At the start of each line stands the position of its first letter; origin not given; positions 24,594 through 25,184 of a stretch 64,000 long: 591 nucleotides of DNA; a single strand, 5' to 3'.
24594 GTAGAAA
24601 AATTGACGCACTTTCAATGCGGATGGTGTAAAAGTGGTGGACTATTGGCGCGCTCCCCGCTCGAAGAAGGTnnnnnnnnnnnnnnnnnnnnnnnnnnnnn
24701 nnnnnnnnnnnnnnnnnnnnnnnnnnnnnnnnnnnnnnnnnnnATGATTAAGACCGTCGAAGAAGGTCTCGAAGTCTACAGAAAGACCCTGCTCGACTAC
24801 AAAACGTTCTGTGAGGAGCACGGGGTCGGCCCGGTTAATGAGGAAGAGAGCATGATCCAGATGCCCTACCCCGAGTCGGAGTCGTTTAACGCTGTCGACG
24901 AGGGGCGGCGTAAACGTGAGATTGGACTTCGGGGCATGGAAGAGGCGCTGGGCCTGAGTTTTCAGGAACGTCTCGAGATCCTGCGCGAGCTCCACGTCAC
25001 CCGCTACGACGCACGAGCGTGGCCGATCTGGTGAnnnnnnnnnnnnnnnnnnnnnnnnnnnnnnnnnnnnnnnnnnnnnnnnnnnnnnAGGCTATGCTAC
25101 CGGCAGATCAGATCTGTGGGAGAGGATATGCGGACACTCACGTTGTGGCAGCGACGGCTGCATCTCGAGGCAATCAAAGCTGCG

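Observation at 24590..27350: GC-rich ~2.7 kb insert between recR and the DEAD-box helicase carrying HNH endonuclease, HIT-like and NT5C-type deoxynucleotidase genes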

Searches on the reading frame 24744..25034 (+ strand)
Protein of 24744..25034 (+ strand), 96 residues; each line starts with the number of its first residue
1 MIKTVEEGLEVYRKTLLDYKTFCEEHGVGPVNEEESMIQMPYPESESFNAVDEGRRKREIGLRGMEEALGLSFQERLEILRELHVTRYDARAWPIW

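Call 4: search_protein_families(library=pfam, proteins=[window:24744-25034:+], max_evalue=0.01)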
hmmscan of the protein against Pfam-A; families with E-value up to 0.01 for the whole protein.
window:24744-25034:+ (96 aa): 0 families

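Call 14: search_protein_families(library=ncbifam, proteins=[window:24744-25034:+], max_evalue=0.1)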
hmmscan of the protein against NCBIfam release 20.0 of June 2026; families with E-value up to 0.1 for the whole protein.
window:24744-25034:+ (96 aa): 0 families

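Call 15: search_protein_families(library=phrogs, proteins=[window:24744-25034:+], max_evalue=0.1)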
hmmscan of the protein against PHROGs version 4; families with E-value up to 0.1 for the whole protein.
window:24744-25034:+ (96 aa): 1 family
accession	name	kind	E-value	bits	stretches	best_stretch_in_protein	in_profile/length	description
phrog_20931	-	unknown function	0.074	14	0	56-86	18-51/70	-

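Call 20: search_protein_families(library=padloc, proteins=[window:24744-25034:+], max_evalue=0.01)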
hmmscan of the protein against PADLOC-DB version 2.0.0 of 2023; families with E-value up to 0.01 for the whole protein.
window:24744-25034:+ (96 aa): 0 families

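Call 54: list_cluster_members(proteins=[window:24744-25034:+, window:26434-26679:+, window:26374-26679:+, window:25662-25841:-, window:25866-26282:-, window:26733-27311:-, window:25116-25598:+, window:25128-25598:+, window:23977-24579:+])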
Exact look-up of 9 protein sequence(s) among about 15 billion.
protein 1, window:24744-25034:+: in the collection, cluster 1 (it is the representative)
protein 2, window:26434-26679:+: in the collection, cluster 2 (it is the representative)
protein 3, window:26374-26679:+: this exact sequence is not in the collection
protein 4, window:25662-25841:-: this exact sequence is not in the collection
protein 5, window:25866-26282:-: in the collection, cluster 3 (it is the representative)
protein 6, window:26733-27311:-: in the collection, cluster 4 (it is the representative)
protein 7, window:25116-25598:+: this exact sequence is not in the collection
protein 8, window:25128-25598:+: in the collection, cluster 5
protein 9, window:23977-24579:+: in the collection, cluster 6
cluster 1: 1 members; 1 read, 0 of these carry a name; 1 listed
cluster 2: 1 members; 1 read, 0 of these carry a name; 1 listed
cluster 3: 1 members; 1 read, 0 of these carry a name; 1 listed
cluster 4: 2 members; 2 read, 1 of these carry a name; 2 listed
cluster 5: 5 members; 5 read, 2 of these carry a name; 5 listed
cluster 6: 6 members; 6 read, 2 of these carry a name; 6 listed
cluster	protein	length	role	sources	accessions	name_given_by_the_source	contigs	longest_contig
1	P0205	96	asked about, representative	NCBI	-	-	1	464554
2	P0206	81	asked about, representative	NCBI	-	-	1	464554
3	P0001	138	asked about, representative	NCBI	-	-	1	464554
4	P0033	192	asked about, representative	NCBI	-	-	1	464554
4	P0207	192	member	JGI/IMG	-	uncharacterized HAD superfamily protein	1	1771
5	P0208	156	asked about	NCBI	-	-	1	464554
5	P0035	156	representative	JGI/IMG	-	5-methylcytosine-specific restriction endonuclease McrA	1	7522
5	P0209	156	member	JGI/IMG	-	hypothetical protein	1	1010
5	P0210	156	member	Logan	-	-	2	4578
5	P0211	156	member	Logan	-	-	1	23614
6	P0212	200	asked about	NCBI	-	-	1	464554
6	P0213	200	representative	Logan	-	-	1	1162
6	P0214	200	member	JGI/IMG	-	recombination protein RecR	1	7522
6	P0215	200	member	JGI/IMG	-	recombination protein RecR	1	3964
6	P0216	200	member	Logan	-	-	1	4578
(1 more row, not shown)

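Call 55: find_related_loci(query=window:24744-25034:+, collection=viral_contigs, flank=5000)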
Query window:24744-25034:+ (96 aa) in viral_contigs; peptide patterns used: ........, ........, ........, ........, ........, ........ (x = any residue, [..] = any of these).
18 stretches matched a pattern, but none encodes a relative of the query by tblastn (E <= 1e-3).

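Call 57: search_dna_similar(query=window:24744-25034:+, collection=phages, mode=protein, max_evalue=0.01, max_rows=8)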
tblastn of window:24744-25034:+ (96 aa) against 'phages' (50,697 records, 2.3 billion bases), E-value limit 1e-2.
No match.

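Call 60: find_related_loci(query=window:24744-25034:+, collection=metagenome_contigs, flank=6000)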
Query window:24744-25034:+ (96 aa) in metagenome_contigs; peptide patterns used: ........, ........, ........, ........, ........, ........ (x = any residue, [..] = any of these).
513 stretches matched a pattern; 1 encode a relative of the query (tblastn E <= 1e-3); 1 distinct loci.
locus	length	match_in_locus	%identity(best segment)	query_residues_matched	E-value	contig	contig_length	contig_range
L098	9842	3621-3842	35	1-84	2e-6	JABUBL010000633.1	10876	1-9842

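Call 63: search_protein_families(library=pfam, proteins=[window:24744-25034:+], max_evalue=5)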
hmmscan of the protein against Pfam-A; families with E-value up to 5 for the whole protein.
window:24744-25034:+ (96 aa): 0 families
